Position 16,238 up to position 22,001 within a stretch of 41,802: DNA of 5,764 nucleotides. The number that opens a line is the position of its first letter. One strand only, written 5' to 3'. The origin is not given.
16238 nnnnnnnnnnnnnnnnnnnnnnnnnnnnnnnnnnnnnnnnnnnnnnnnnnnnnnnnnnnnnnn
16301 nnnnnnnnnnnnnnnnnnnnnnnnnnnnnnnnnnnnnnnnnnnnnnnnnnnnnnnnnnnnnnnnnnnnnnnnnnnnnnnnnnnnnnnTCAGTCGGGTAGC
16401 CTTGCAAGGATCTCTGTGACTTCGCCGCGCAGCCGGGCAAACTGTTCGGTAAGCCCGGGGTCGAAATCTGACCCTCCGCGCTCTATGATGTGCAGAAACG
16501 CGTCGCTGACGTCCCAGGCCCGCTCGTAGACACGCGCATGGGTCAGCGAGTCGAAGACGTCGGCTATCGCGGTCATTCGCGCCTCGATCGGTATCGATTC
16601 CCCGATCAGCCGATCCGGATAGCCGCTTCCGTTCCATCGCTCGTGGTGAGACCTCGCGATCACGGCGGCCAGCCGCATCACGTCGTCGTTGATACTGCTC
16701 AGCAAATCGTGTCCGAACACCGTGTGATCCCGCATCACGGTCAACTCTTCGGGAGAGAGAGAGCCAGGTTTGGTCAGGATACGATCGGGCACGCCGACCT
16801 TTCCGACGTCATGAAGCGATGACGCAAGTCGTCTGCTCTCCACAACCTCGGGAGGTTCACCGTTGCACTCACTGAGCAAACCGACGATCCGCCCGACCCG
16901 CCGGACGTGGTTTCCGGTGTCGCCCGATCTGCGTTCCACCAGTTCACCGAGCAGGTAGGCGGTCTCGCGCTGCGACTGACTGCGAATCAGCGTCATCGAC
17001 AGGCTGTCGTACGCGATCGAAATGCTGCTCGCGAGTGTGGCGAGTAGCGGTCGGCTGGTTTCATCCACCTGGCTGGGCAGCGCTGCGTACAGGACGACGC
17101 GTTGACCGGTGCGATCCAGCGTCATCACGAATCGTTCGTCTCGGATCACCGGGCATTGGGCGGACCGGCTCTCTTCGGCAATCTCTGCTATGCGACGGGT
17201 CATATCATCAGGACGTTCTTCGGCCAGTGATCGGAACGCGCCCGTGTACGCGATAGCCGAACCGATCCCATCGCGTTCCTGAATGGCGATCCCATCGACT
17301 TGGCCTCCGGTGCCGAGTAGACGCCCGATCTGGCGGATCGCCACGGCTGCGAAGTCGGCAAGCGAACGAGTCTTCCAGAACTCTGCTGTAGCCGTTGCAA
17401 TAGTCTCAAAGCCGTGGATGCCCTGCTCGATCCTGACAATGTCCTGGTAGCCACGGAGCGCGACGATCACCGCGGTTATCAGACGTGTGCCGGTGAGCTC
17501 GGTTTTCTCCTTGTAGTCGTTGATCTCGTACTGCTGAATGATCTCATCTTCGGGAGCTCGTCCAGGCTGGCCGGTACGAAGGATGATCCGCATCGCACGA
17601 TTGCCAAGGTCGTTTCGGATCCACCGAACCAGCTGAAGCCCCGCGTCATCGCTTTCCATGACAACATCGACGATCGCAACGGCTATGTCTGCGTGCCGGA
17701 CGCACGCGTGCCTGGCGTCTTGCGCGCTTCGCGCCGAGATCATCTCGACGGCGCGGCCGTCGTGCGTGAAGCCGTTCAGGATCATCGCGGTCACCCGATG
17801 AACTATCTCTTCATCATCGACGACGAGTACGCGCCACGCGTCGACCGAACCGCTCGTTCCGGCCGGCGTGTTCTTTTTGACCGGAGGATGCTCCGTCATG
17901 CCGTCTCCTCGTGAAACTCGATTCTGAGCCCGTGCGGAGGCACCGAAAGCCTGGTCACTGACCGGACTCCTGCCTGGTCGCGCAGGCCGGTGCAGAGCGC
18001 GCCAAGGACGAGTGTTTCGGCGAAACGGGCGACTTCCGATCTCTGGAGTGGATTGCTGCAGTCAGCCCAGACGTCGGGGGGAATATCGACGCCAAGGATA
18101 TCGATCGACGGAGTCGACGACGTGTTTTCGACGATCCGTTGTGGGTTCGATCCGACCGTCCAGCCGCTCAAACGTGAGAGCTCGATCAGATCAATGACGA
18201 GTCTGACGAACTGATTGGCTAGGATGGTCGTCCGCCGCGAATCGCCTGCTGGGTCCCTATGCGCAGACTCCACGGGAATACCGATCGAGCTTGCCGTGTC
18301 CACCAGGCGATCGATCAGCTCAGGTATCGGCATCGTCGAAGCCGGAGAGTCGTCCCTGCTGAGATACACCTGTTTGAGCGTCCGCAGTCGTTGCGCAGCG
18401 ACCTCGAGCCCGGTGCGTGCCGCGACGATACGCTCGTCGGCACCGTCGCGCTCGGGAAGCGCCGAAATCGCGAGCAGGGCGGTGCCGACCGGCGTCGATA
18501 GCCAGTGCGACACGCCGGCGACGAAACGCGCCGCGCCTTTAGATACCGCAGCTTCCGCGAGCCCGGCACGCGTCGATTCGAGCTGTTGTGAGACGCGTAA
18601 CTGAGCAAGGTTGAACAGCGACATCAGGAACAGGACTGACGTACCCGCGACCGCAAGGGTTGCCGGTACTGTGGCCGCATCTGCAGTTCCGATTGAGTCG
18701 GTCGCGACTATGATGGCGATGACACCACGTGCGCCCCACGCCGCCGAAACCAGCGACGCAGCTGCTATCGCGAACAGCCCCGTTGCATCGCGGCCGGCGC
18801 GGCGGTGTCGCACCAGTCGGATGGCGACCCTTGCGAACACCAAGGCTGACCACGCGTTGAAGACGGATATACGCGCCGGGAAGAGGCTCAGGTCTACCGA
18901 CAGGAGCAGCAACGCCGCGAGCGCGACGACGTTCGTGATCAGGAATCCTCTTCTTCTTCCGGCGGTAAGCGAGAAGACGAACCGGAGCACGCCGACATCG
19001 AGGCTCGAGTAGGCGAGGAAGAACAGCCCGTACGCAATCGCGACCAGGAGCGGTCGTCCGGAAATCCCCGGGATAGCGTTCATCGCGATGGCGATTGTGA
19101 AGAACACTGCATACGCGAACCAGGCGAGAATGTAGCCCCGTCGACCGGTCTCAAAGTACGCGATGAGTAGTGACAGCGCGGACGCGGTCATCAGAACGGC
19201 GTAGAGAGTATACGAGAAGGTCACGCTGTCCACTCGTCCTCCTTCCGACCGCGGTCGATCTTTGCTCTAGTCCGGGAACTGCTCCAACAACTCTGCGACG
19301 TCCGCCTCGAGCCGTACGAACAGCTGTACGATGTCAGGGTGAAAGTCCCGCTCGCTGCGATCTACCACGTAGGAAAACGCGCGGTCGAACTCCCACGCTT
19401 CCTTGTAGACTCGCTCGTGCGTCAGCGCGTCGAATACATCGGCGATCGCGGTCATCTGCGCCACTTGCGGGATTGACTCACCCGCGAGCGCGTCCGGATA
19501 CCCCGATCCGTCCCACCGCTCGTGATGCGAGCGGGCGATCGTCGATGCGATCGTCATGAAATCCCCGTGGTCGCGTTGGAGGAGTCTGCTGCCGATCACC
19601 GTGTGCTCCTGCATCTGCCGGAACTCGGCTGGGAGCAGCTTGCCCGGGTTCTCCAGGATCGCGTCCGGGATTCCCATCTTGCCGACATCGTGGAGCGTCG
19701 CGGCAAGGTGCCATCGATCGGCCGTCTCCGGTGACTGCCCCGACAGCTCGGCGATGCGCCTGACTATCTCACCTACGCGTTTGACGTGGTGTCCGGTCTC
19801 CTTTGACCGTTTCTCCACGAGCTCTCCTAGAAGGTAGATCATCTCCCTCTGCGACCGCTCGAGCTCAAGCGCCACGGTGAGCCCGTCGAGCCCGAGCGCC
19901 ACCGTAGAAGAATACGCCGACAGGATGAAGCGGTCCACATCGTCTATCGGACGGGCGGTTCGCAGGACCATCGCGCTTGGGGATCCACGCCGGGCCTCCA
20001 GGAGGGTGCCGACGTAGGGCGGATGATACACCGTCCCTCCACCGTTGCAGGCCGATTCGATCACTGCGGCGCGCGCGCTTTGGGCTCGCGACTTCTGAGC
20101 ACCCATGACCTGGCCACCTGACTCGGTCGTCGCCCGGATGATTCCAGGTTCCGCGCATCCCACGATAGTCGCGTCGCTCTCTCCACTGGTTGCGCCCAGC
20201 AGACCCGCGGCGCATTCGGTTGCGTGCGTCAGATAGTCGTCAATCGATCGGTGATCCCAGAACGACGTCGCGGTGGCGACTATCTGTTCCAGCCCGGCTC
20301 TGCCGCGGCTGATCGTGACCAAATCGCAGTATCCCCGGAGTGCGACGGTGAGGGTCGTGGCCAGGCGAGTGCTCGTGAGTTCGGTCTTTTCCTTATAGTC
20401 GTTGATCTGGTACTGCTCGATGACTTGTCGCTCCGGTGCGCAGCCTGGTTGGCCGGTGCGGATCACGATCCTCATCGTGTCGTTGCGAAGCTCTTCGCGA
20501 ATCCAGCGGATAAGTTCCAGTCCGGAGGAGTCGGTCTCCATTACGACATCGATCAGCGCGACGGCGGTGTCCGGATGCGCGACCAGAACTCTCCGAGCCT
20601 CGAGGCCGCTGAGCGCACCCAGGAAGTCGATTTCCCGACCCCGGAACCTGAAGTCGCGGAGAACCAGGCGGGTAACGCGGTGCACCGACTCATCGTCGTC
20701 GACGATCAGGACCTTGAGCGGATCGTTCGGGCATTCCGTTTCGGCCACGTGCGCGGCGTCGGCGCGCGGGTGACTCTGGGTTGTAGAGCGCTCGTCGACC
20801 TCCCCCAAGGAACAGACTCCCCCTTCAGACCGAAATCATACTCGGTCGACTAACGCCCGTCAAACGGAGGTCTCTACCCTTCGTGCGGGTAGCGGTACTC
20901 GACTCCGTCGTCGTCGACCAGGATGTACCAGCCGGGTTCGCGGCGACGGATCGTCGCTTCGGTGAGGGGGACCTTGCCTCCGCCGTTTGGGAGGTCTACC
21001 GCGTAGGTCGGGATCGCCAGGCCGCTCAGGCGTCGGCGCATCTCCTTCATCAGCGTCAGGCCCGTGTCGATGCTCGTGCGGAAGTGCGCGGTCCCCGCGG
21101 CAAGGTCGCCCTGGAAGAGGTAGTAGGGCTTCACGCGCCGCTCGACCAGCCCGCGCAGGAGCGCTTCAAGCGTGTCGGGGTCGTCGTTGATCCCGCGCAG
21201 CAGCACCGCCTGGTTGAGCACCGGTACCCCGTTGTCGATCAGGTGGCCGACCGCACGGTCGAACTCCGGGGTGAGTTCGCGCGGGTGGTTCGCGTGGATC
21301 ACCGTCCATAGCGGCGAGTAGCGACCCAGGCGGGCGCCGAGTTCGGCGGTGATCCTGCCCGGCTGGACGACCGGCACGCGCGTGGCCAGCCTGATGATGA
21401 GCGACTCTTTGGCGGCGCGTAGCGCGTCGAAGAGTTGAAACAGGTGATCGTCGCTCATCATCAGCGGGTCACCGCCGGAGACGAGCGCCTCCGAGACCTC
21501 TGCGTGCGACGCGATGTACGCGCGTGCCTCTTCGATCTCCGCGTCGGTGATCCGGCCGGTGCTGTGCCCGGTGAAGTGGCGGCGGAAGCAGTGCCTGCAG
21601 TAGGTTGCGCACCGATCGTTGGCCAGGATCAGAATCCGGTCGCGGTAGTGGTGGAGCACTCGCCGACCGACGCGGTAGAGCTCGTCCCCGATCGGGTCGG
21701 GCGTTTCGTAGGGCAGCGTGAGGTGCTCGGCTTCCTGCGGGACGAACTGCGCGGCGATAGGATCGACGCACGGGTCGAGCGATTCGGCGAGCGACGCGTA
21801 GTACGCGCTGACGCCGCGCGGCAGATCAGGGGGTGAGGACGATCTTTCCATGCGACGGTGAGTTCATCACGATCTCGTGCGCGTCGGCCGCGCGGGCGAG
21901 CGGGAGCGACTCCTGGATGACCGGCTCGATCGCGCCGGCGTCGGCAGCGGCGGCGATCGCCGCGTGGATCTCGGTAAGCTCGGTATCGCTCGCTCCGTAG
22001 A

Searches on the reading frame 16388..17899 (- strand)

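Call 71: search_protein_families(library=pfam, proteins=[window:16388-17899:-], max_evalue=0.00001)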
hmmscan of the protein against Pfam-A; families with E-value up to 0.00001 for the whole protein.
window:16388-17899:- (503 aa): 4 families
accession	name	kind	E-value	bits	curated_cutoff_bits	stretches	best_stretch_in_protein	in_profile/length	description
PF13487.12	HD_5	-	4.2e-30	105.2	27.2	1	319-482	5-169/170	HD domain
PF11849.14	DUF3369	-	5.3e-20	72.8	27.2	1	144-301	1-163/168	Domain of unknown function (DUF3369)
PF01966.28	HD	-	8e-14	52.4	22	1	329-450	2-114/116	HD domain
PF00072.30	Response_reg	-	4.3e-06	27.3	30.2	1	24-132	1-99/111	Response regulator receiver domain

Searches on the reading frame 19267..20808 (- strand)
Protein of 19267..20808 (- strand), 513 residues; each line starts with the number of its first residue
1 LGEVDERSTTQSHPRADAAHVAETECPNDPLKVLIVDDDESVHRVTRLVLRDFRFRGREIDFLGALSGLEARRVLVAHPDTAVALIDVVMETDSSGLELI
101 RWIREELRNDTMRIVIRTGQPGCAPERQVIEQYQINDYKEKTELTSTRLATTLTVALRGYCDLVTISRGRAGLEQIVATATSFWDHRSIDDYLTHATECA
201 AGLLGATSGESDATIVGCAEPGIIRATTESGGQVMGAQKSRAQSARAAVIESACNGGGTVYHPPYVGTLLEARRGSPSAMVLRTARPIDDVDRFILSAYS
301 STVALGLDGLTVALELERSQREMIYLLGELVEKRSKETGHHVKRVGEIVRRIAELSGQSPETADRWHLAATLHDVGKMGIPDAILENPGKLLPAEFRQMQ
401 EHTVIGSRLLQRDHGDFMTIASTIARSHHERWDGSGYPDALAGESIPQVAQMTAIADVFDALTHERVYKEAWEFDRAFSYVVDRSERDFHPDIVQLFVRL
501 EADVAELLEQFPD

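Call 71: search_protein_families(library=pfam, proteins=[window:19267-20808:-], max_evalue=0.00001)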
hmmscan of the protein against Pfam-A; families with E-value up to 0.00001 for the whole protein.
window:19267-20808:- (513 aa): 4 families
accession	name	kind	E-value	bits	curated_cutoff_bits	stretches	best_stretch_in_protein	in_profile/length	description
PF13487.12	HD_5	-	1.5e-28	100.1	27.2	1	329-490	5-167/170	HD domain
PF01966.28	HD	-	1.3e-19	71.1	22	1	339-461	2-115/116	HD domain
PF11849.14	DUF3369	-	3.6e-15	57.1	27.2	1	153-310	1-162/168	Domain of unknown function (DUF3369)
PF00072.30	Response_reg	-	2.7e-06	28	30.2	1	33-141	1-99/111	Response regulator receiver domain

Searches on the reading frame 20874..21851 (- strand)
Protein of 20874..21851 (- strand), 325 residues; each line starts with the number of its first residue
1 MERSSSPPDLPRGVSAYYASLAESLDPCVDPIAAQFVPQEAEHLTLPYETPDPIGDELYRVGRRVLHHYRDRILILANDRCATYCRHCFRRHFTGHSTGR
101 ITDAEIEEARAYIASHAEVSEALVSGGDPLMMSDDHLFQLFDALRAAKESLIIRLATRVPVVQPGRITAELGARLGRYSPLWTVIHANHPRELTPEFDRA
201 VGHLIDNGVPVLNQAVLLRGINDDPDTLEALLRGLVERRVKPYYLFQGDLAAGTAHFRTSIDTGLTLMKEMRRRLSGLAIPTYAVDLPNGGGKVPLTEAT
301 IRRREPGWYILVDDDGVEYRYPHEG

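Call 71: search_protein_families(library=pfam, proteins=[window:20874-21851:-], max_evalue=0.00001)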
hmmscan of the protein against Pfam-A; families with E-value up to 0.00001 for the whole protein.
window:20874-21851:- (325 aa): 2 families
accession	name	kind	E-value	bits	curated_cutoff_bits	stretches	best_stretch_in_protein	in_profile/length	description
PF04055.27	Radical_SAM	-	8.4e-08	33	29.5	1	79-226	5-161/166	Radical SAM superfamily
PF12544.13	LAM_C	-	7.2e-06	26.6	26.7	0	270-317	3-50/127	Lysine-2,3-aminomutase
